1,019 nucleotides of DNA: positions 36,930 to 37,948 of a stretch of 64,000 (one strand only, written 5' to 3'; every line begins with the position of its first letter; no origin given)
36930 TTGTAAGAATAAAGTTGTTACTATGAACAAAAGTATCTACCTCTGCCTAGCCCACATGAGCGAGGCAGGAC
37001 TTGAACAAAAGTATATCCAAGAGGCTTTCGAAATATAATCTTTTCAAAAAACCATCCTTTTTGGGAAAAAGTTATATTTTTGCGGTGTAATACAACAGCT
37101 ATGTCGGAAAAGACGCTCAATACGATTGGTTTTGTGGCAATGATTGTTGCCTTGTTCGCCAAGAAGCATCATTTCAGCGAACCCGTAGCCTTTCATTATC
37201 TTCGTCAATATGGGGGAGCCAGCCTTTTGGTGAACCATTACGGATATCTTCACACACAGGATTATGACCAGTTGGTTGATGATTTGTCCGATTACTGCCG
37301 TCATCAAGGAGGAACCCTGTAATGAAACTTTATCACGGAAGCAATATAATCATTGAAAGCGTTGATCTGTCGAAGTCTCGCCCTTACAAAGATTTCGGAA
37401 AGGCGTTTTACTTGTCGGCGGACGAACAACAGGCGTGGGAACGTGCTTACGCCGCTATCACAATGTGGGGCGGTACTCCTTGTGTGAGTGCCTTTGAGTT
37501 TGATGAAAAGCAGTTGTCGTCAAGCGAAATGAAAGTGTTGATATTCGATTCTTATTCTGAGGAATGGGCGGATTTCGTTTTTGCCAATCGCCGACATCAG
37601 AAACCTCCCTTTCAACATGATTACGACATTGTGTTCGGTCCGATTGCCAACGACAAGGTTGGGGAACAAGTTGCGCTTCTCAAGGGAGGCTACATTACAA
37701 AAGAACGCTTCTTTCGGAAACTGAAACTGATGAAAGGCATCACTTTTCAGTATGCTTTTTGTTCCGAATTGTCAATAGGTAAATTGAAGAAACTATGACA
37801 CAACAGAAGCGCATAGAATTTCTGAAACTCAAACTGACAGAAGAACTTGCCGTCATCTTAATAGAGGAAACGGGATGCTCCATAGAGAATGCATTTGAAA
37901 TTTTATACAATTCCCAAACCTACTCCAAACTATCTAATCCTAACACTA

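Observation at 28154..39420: Seven-gene organic-acid pathway wedged between the initiating transferase and its aminotransferase partner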

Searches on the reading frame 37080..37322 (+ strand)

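Call 9: search_protein_families(library=pfam, proteins=[window:37080-37322:+], max_evalue=0.001)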
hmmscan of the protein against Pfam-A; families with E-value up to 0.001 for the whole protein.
window:37080-37322:+ (80 aa): 1 family
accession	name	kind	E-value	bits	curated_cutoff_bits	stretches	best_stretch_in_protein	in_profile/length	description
PF12668.12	DUF3791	-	4.4e-16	59.1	25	1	18-75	2-59/60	Protein of unknown function (DUF3791)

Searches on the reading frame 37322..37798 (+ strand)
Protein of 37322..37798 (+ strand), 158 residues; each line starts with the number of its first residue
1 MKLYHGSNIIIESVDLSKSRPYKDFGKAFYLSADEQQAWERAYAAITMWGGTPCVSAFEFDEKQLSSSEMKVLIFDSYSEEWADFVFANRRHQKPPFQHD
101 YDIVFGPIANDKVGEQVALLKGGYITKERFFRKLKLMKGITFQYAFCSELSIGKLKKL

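Call 3: search_protein_families(library=pfam, proteins=[window:37322-37798:+], max_evalue=0.01)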
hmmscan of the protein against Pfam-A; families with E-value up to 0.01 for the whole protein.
window:37322-37798:+ (158 aa): 1 family
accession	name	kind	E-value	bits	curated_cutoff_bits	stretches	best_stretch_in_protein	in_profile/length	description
PF13151.12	DUF3990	-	3.7e-41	140.8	32.2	1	1-156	1-151/152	Protein of unknown function (DUF3990)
